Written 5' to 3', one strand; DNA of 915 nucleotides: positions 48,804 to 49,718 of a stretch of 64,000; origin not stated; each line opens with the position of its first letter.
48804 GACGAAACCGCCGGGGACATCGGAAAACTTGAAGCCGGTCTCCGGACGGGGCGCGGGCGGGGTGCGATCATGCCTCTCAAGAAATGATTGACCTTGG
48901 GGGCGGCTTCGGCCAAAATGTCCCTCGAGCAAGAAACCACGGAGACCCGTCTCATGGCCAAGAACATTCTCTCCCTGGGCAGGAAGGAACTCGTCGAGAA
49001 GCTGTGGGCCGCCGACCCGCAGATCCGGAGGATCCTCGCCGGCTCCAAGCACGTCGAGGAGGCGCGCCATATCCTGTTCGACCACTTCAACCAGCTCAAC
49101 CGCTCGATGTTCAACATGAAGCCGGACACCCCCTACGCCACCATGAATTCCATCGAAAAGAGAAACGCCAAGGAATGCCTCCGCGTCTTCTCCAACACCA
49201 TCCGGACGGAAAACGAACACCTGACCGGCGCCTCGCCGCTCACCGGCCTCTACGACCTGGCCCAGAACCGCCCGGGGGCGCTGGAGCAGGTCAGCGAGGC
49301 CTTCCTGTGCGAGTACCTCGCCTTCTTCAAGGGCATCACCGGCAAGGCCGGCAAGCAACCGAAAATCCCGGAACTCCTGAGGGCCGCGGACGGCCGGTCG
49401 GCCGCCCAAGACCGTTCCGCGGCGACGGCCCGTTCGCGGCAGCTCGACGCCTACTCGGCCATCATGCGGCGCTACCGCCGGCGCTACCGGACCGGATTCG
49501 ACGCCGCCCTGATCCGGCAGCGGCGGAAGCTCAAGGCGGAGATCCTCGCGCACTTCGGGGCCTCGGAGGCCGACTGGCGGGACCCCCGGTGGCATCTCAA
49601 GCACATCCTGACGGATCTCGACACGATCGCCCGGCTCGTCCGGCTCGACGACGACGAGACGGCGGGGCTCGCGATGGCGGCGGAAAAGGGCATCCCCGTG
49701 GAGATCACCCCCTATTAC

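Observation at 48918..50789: N-terminally extended KamA-family radical-SAM aminomutase embedded between gcvPB and lipA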

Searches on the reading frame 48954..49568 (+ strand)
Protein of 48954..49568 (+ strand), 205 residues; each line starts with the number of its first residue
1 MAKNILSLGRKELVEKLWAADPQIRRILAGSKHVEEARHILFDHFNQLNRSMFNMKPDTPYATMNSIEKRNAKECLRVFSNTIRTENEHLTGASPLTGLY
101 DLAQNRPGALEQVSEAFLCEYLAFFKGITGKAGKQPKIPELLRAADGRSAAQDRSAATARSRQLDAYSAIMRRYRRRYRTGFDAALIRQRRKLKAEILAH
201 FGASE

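Call 43: predict_structure(alignment_id=A3)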
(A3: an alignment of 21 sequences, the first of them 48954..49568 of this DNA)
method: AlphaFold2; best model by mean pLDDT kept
length: 205 residues; sequences in the alignment: 21
mean_pLDDT: 79.1   pTM: 0.63
mean pLDDT of the five models: 79.1, 78.6, 77.9, 76.7, 75.1
residues with pLDDT >= 90: 80; 70-90: 68; 50-70: 39; < 50: 18
segments of 3 or more residues with pLDDT < 50: 136-151
pLDDT, mean of each block of 10 residues (from residue 1): 70 93 95 94 91 67 75 90 81 89 94 91 88 52 45 58 69 68 77 92 82
secondary structure, 60 per line:
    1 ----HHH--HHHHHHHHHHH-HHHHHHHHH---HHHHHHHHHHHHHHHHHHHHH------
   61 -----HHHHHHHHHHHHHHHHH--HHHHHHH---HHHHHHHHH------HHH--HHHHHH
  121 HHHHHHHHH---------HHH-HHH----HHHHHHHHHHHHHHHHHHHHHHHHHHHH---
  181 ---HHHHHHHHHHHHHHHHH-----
elements in order: H10-20 H22-30 H34-54 H66-82 H85-91 H95-103 H115-129 H150-177 H184-200

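Call 45: search_protein_representatives(alignment_id=A3)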
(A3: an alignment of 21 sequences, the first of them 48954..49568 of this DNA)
Query: 21 sequences, 198 profile positions. Proteins with E-value up to 0.001 (for the whole library): 243; up to 1e-10: 163; up to 1e-30: 42. The best 150 are listed.
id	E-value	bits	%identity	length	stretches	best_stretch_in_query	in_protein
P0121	1.9e-79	282.3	-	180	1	1-179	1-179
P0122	9.9e-78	276.7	-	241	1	1-168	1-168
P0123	1.9e-71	256.3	-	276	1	33-198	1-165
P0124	2.9e-67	242.6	-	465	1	1-196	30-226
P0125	6.8e-63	228.3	-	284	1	3-198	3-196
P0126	2.9e-58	213.2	-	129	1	1-129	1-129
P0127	2.9e-57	209.9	-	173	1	1-164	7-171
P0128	1.7e-56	207.4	-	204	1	4-198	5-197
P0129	5.9e-56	205.6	-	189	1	2-184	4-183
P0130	2.5e-53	197.1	-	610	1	1-195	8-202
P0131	1.3e-48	181.7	-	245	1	1-198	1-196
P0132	4.8e-48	179.8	-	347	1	4-198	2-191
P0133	1.2e-47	178.6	-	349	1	1-197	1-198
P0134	2.7e-46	174.1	-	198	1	16-196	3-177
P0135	2.0e-45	171.3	-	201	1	4-196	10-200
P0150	2.8e-34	134.9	-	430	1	14-198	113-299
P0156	3.4e-32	128.1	-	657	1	4-197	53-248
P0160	1.4e-31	126.1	-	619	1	6-198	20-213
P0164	1.1e-29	119.9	-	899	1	12-197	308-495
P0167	2.1e-28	115.7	-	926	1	7-197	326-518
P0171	1.1e-27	113.4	-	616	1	2-197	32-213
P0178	1.6e-25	106.3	-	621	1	14-198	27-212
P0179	3.6e-25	105.2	-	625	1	10-197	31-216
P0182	9.2e-25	103.8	-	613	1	5-197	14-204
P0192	1.4e-22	96.7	-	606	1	11-197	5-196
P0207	2.5e-19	86.1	-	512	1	14-177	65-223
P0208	3.2e-19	85.8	-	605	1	14-198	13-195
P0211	1.0e-18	84.1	-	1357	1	11-196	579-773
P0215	5.3e-18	81.8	-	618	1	18-197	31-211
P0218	7.7e-18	81.3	-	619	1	14-197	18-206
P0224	1.6e-16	77.0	-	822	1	25-198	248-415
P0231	1.3e-15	74.0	-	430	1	11-197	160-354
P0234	2.0e-15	73.4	-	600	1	5-197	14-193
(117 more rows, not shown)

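Call 46: search_protein_families(library=pfam, proteins=[P0164, P0167, P0211, P0224, P0156, P0150, P0231, P0207], max_evalue=0.0001)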
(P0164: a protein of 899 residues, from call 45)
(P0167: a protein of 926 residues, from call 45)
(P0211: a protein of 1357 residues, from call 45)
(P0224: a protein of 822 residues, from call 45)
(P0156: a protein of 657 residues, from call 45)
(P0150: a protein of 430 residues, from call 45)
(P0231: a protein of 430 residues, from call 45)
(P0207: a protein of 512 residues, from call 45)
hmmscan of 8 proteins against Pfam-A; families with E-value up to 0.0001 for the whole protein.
P0164 (899 aa): 0 families

P0167 (926 aa): 0 families

P0211 (1357 aa): 3 families
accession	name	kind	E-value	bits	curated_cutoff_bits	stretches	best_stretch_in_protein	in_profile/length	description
PF07998.17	Peptidase_M54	-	5.2e-19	69.5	24.4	1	1289-1357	125-193/194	Peptidase family M54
PF00226.36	DnaJ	-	2.4e-14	53.6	27.8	1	103-156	6-54/63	DnaJ domain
PF04055.27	Radical_SAM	-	7.7e-08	33.1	29.5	1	890-990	3-99/166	Radical SAM superfamily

P0224 (822 aa): 2 families
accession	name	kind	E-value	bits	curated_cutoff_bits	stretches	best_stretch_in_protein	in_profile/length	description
PF00440.29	TetR_N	-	8.6e-15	54.7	24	1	16-62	1-47/47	Bacterial regulatory proteins, tetR family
PF04055.27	Radical_SAM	-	1.8e-08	35.2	29.5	1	530-636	2-101/166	Radical SAM superfamily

P0156 (657 aa): 0 families

P0150 (430 aa): 0 families

P0231 (430 aa): 0 families

P0207 (512 aa): 1 family
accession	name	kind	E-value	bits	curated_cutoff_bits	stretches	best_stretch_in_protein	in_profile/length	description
PF04055.27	Radical_SAM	-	2.2e-09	38.1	29.5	1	224-328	6-102/166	Radical SAM superfamily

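Call 53: list_cluster_members(proteins=[P0160, P0171, P0178, P0179, P0215, P0218, P0182, P0192, P0208, P0234])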
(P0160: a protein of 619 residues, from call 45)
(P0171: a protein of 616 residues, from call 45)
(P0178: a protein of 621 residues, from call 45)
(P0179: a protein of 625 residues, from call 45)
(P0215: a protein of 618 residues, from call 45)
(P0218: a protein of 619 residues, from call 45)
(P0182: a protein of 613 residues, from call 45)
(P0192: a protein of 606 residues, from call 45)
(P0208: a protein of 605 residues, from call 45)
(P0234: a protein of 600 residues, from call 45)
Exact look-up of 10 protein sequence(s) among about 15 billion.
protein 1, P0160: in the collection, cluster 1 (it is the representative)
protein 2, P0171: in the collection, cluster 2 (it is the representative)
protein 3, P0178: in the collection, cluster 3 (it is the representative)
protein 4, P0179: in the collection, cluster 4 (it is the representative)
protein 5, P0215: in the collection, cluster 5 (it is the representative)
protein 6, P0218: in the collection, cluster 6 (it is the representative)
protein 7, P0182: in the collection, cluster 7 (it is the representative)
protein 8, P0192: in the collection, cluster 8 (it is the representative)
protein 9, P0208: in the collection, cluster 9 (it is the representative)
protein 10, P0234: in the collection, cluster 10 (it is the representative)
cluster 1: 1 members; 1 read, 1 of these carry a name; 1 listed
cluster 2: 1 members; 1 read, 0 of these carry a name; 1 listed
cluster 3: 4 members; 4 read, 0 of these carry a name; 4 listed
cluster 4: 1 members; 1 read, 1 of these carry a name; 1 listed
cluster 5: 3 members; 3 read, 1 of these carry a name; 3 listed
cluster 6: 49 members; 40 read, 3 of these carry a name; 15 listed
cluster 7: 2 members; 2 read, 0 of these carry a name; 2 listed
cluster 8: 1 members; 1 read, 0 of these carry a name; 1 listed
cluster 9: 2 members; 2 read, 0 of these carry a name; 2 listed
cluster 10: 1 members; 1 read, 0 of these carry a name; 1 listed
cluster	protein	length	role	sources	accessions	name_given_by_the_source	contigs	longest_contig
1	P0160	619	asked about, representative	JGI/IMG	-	lysine 2,3-aminomutase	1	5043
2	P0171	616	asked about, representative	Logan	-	-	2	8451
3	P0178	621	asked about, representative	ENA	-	-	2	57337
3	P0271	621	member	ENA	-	-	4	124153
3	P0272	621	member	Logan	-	-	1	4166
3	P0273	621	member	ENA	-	-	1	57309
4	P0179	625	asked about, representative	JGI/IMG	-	lysine 2,3-aminomutase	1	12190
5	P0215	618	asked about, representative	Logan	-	-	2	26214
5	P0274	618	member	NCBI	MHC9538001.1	MAG: KamA family radical SAM protein [Vulcanimicrobiota bacterium]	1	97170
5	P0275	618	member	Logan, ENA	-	-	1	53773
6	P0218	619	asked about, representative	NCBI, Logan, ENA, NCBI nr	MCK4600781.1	KamA family radical SAM protein [Candidatus Bipolaricaulota bacterium]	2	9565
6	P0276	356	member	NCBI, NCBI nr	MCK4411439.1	KamA family radical SAM protein, partial [Candidatus Bipolaricaulota bacterium] | KamA family radical SAM protein [Candidatus Bipolaricaulota bacterium]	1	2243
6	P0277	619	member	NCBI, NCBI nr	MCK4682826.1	KamA family radical SAM protein [Candidatus Bipolaricaulota bacterium]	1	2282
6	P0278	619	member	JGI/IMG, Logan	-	-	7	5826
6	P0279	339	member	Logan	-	-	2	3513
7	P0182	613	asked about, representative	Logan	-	-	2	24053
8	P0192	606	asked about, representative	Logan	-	-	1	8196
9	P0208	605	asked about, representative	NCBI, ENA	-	-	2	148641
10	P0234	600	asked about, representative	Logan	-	-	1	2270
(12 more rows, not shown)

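Call 69: find_encoding_contigs(protein=P0208, flank=8000, max_places=3)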
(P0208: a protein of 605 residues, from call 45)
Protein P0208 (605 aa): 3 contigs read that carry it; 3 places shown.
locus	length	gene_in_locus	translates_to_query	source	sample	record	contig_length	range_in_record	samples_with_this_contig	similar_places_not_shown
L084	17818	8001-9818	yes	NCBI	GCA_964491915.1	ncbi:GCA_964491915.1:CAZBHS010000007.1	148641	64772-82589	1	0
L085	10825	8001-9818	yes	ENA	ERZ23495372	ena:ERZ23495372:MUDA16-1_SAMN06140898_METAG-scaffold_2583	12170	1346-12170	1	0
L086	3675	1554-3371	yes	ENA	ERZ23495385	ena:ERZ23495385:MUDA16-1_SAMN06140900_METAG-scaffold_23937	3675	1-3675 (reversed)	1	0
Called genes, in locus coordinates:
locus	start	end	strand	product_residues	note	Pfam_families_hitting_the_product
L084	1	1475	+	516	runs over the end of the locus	PF01039:Carboxyl_trans, PF03255:ACCA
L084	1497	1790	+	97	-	PF04277:OAD_gamma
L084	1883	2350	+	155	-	PF25919:BSH_CusB (faint), PF00364:Biotin_lipoyl, PF25917:BSH_RND, PF25973:BSH_CzcB (faint), PF25984:BSH_YknX (faint)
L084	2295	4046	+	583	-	PF03977:OAD_beta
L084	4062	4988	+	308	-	PF07837:FTCD_N, PF02971:FTCD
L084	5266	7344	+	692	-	PF03169:OPT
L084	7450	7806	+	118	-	PF05402:PqqD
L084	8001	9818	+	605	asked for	PF04055:Radical_SAM (weak)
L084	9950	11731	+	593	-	PF13365:Trypsin_2, PF00595:PDZ, PF13180:PDZ_2, PF14685:PDZ_Tricorn (faint), PF17820:PDZ_6, PF00595:PDZ, PF13180:PDZ_2, PF17820:PDZ_6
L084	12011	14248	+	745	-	PF01551:Peptidase_M23, PF27332:TP_0781 (faint)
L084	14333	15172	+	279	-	PF01569:PAP2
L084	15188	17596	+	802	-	-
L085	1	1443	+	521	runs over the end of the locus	PF01039:Carboxyl_trans, PF03255:ACCA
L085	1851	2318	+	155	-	PF25919:BSH_CusB (faint), PF00364:Biotin_lipoyl, PF25917:BSH_RND, PF25973:BSH_CzcB (faint), PF25984:BSH_YknX (faint)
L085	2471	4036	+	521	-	-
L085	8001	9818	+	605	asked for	PF04055:Radical_SAM (weak)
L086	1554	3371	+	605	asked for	PF04055:Radical_SAM (weak)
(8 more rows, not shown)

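Call 82: fold_search(model_id=the predicted structure, library=pdb)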
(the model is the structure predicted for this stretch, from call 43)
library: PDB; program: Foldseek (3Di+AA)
matches with E <= 10: 337; with E <= 0.001: 0
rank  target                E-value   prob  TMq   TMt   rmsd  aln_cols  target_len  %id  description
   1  5v54_B                7.1e-01  0.23  0.21  0.14  10.4       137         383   14  Crystal structure of 5-HT1B receptor in complex with methiothepin (released 2018-02-07)
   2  6me6_B                7.1e-01  0.18  0.21  0.13  11.7       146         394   14  XFEL crystal structure of human melatonin receptor MT2 in complex with 2-phenylmelatonin (released 2019-04-24)
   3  2l7a_MODEL_1_A        7.5e-01  0.41  0.26  0.33   8.5       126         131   11  Solution Structure of the R3 Domain of Talin (released 2011-12-21)
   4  8sji_B                1.0e+00  0.33  0.23  0.36   9.9       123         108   10  Apo Structure of Computationally Designed Homotrimer TP1 (released 2023-07-05)
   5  6egc                  1.0e+00  0.25  0.25  0.30   9.5       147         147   12  Single-chain version of 2L4HC2_23 (PDB 5J0K) (released 2019-05-29)
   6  9bif_A                1.0e+00  0.20  0.24  0.29  11.7       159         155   12  Fab B11-OspCA complex (released 2024-11-20)
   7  8sjh_A                1.1e+00  0.30  0.23  0.36   9.8       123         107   10  Zn-Bound Structure of Computationally Designed Homotrimer TP1 (released 2023-07-05)
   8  3vf0_A                1.1e+00  0.28  0.27  0.30   8.5       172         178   10  Raver1 in complex with metavinculin L954 deletion mutant (released 2012-07-25)
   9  6ai5_A                1.2e+00  0.14  0.19  0.28  10.5       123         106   12  Disulfide-free, Zn-directed tetramer of the engineered cyt cb562 variant, C96T/A104AB3 (released 2019-09-11)
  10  9c24_D                1.3e+00  0.38  0.29  0.35   8.2       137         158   12  Fab F946 in complex with OspCB (released 2025-08-27)
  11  5xzi                  1.4e+00  0.25  0.23  0.36  10.2       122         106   12  Crystal structure of the Zn-directed tetramer of the engineered cyt cb562 variant, AB5 (released 2017-12-20)
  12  6pt2_A                1.4e+00  0.18  0.23  0.14  11.3       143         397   10  Crystal structure of the active delta opioid receptor in complex with the peptide agonist KGCHM07 (released 2019-12-11)
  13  7xgg_A                1.5e+00  0.23  0.22  0.27  12.1       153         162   11  Crystal structure of BCL-xL in complex with computationally designed inhibitor protein (released 2022-07-20)
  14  8pv1_CH               1.6e+00  0.16  0.23  0.10  10.8       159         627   14  Chaetomium thermophilum pre-60S State 6 - pre-5S rotation - L1 intermediate - composite structure (released 2023-11-15)
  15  8fl2_SR               1.6e+00  0.15  0.23  0.10  13.1       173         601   12  Human nuclear pre-60S ribosomal subunit (State I1) (released 2023-07-12)
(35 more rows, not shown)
